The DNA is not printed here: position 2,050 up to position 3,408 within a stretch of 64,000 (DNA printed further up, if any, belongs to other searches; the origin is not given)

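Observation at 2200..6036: Three-gene operon centred on a NucS/Shedu-like PD-(D/E)xK nuclease: candidate defence or DNA-processing system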

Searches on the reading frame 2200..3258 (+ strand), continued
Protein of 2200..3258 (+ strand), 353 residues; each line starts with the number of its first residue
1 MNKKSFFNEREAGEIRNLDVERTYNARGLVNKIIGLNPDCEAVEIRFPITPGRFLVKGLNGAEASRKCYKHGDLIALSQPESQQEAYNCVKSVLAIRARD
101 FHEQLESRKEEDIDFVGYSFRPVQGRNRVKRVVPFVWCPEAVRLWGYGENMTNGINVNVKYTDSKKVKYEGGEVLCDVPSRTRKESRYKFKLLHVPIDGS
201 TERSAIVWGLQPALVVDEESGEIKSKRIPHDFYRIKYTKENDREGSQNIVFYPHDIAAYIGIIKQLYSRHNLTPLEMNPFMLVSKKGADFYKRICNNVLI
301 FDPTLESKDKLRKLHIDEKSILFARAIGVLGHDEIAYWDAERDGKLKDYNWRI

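Call 71: fold_search(model_id=the predicted structure, library=viral)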
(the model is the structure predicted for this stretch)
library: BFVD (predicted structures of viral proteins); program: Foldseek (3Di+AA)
matches with E <= 10: 74; with E <= 0.001: 0
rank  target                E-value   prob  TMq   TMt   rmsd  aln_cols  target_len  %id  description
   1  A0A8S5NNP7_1          7.0e-01  0.03  0.10  0.04  25.1       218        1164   10  EF-hand domain-containing protein [Myoviridae sp. ctagO6]
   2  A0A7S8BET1            1.5e+00  0.04  0.09  0.09  15.7       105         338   11  F-box domain-containing protein [Medusavirus stheno T3]
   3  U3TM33                1.8e+00  0.02  0.11  0.17  15.8       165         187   13  Nucleotidyltransferase [Ralstonia phage RSB3]
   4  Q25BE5                1.8e+00  0.02  0.09  0.17  18.2       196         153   14  Uncharacterized protein [His 2 virus]
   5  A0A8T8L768            1.9e+00  0.03  0.12  0.11  17.6       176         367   15  (no name in the UniProt tables at hand)
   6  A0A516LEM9            2.0e+00  0.03  0.12  0.08  19.1       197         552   12  (no name in the UniProt tables at hand)
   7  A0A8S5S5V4            2.4e+00  0.06  0.09  0.14  10.5        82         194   15  DnaB-like replicative helicase [Myoviridae sp. ctqEN1]
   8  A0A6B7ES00            2.5e+00  0.01  0.12  0.11  25.9       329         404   12  (no name in the UniProt tables at hand)
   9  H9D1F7                2.7e+00  0.02  0.12  0.18  12.7       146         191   15  Poly-A polymerase [Salinivibrio phage CW02]
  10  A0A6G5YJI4            3.2e+00  0.02  0.08  0.15  12.7       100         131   11  (no name in the UniProt tables at hand)
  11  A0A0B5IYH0            3.2e+00  0.02  0.13  0.13  17.8       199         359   10  Uncharacterized protein [Pandoravirus inopinatum]
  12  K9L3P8                3.2e+00  0.02  0.12  0.07  20.4       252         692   12  DNA primase/helicase [Pectobacterium phage phiTE]
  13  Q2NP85                3.4e+00  0.07  0.12  0.36   9.3       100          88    9  Uncharacterized protein [Xanthomonas phage OP2]
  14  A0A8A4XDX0            3.4e+00  0.01  0.11  0.06  23.6       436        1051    8  Putative structural protein [Emberiza pusilla parvoviridae sp.]
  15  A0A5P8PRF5            4.4e+00  0.03  0.13  0.09   9.4       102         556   16  Uncharacterized protein [Vibrio phage phi50-12]
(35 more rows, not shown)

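Call 83: find_related_loci(query=A4, collection=viral_contigs, flank=8000)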
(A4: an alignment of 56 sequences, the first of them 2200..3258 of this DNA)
Query A4 (353 aa) in viral_contigs; peptide patterns used: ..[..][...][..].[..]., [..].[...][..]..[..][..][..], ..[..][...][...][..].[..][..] (x = any residue, [..] = any of these).
76 stretches matched a pattern, but none encodes a relative of the query by tblastn (E <= 1e-3).

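Call 89: search_protein_families(library=pfam, alignment_id=A4, max_evalue=1)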
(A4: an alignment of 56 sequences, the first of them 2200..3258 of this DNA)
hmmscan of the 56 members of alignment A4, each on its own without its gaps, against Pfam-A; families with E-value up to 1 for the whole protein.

A. member 1, window:2200-3258:+ (353 aa): 0 families

B. families by the number of members that match (of 56 scanned): 6 families
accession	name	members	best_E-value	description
PF00241.25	Cofilin_ADF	2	0.065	Cofilin/tropomyosin-type actin-binding protein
PF18894.6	PhageMetallopep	1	0.0064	Putative phage metallopeptidase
PF00202.27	Aminotran_3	1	0.072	Aminotransferase class-III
PF25053.1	DUF7791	1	0.11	Domain of unknown function (DUF7791)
PF23315.1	PEX6_4th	1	0.21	PEX6 fourth domain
PF03528.20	Rabaptin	1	0.32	Rabaptin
